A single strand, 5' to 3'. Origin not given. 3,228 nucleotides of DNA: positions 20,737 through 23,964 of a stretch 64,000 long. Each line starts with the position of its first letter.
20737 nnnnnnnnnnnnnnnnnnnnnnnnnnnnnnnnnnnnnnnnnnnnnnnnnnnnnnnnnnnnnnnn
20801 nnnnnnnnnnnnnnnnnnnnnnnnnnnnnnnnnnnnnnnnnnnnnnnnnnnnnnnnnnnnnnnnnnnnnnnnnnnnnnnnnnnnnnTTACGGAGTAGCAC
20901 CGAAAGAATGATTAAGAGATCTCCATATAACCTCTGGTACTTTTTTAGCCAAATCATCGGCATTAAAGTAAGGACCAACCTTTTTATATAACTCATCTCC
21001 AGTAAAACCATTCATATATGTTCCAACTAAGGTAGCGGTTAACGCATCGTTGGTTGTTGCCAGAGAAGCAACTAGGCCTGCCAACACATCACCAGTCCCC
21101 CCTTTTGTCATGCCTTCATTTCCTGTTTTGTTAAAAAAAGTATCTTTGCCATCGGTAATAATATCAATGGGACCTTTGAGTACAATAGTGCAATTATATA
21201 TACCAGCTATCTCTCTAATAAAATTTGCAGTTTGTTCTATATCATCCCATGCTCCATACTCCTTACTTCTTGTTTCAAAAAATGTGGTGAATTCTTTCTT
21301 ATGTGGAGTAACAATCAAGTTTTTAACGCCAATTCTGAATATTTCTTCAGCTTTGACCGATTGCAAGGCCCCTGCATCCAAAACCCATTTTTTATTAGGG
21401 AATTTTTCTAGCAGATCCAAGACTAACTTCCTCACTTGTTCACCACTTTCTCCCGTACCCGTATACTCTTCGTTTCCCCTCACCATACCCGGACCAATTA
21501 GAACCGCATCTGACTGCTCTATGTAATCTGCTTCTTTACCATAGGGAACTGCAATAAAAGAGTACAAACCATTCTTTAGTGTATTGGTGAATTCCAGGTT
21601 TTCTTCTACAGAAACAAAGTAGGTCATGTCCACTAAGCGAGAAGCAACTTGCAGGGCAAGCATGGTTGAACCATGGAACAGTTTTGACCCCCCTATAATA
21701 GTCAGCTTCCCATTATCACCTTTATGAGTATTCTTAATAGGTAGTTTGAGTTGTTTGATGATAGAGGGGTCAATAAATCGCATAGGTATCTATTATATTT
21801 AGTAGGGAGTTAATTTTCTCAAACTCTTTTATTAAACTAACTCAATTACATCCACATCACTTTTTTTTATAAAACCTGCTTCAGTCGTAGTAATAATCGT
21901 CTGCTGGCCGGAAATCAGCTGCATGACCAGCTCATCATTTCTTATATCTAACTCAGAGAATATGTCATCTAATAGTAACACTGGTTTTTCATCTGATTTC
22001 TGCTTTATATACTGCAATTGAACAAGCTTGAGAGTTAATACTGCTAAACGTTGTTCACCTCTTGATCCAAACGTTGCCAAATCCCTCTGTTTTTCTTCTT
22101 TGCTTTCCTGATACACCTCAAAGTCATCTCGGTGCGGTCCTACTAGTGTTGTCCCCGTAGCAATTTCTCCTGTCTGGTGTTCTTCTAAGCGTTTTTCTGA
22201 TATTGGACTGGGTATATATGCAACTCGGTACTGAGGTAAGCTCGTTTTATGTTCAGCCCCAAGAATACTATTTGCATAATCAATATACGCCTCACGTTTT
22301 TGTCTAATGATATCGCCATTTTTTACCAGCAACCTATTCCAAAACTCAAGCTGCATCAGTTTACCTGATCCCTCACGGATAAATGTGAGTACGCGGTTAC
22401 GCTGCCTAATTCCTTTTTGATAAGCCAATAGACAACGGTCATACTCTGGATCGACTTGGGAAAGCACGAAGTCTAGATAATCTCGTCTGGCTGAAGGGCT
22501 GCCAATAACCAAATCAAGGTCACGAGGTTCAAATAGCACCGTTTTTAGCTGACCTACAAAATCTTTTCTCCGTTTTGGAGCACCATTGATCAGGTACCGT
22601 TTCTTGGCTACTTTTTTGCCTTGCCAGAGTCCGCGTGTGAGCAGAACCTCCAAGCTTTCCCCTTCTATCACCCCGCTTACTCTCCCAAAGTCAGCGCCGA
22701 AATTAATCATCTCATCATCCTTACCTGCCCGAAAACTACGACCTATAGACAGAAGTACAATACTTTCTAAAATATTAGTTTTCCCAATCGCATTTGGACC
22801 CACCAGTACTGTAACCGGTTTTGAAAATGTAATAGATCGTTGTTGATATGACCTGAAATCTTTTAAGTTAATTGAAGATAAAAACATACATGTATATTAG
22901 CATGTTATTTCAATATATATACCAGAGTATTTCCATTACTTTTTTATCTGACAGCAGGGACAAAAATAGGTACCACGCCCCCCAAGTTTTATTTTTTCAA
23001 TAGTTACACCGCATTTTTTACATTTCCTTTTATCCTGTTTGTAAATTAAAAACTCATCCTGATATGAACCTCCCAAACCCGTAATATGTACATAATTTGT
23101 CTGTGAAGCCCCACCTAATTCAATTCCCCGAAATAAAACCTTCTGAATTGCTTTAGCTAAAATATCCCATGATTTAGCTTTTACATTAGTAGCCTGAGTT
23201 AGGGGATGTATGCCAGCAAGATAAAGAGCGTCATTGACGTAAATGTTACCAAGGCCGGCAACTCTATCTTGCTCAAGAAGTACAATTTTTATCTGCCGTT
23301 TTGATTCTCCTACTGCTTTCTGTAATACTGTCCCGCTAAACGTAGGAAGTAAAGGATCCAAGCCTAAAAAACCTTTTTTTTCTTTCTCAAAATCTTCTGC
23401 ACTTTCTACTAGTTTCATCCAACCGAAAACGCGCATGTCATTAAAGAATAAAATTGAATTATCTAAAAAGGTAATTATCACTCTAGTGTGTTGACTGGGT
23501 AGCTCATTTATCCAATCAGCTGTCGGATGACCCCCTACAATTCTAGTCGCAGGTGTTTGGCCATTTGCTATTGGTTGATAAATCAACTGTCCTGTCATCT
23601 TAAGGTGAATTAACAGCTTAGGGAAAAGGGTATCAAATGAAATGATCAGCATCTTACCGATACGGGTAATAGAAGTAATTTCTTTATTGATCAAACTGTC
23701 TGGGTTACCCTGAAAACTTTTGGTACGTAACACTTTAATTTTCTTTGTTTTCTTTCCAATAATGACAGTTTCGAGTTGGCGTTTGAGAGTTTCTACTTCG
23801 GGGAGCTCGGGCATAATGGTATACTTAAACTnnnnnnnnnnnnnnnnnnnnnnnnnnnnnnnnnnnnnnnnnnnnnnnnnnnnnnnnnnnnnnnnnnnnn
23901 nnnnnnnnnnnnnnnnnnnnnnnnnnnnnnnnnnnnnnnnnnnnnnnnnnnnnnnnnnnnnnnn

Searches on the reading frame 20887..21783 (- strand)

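Call 70: search_protein_families(library=pfam, proteins=[window:20887-21783:-], max_evalue=0.0001)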
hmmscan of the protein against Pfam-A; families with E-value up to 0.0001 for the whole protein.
window:20887-21783:- (298 aa): 2 families
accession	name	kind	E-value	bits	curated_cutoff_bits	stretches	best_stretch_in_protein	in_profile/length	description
PF01256.23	Carb_kinase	-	7.8e-35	120.9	27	1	28-283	2-241/242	NAD(P)H-hydrate dehydratase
PF02110.20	HK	-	3.3e-06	27.1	27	1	184-258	139-215/247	Hydroxyethylthiazole kinase family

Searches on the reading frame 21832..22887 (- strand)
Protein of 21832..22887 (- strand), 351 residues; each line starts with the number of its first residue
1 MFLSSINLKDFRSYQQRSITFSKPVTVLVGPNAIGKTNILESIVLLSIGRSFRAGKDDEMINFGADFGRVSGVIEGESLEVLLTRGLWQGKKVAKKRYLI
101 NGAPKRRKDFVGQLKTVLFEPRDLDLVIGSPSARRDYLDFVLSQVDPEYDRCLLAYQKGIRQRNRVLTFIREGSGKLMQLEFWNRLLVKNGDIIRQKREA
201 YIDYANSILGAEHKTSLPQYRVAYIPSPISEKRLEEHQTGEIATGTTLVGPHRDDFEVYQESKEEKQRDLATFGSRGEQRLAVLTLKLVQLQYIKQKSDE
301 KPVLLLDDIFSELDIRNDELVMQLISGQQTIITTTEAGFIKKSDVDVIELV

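Call 69: search_protein_families(library=pfam, proteins=[window:21832-22887:-], max_evalue=0.0001)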
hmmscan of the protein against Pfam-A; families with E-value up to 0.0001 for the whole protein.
window:21832-22887:- (351 aa): 4 families
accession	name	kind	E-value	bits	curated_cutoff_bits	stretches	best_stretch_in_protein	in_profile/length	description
PF02463.25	SMC_N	-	1.4e-22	80.7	40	1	2-344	1-206/220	RecF/RecN/SMC N terminal domain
PF13175.12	AAA_15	-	3.1e-12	47.3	32.1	1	1-47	1-47/374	AAA ATPase domain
PF13304.12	AAA_21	-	1.6e-11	45.2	27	1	25-325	1-283/304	AAA domain, putative AbiEii toxin, Type IV TA system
PF13476.12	AAA_23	-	7.6e-11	43.5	27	1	5-64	1-59/201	AAA domain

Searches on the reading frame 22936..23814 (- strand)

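Call 70: search_protein_families(library=pfam, proteins=[window:22936-23814:-], max_evalue=0.0001)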
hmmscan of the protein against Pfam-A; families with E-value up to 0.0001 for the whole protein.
window:22936-23814:- (292 aa): 3 families
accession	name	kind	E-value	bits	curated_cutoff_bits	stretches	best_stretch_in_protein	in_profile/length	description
PF06831.19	H2TH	-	1.3e-24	86.5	34.7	1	150-239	1-90/93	Formamidopyrimidine-DNA glycosylase H2TH domain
PF01149.29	Fapy_DNA_glyco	-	1.8e-23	83.9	25.5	1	1-133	1-117/117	Formamidopyrimidine-DNA glycosylase N-terminal domain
PF06827.20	zf-FPG_IleRS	-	3.8e-09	36.6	21.3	1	264-289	3-28/30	Zinc finger found in FPG and IleRS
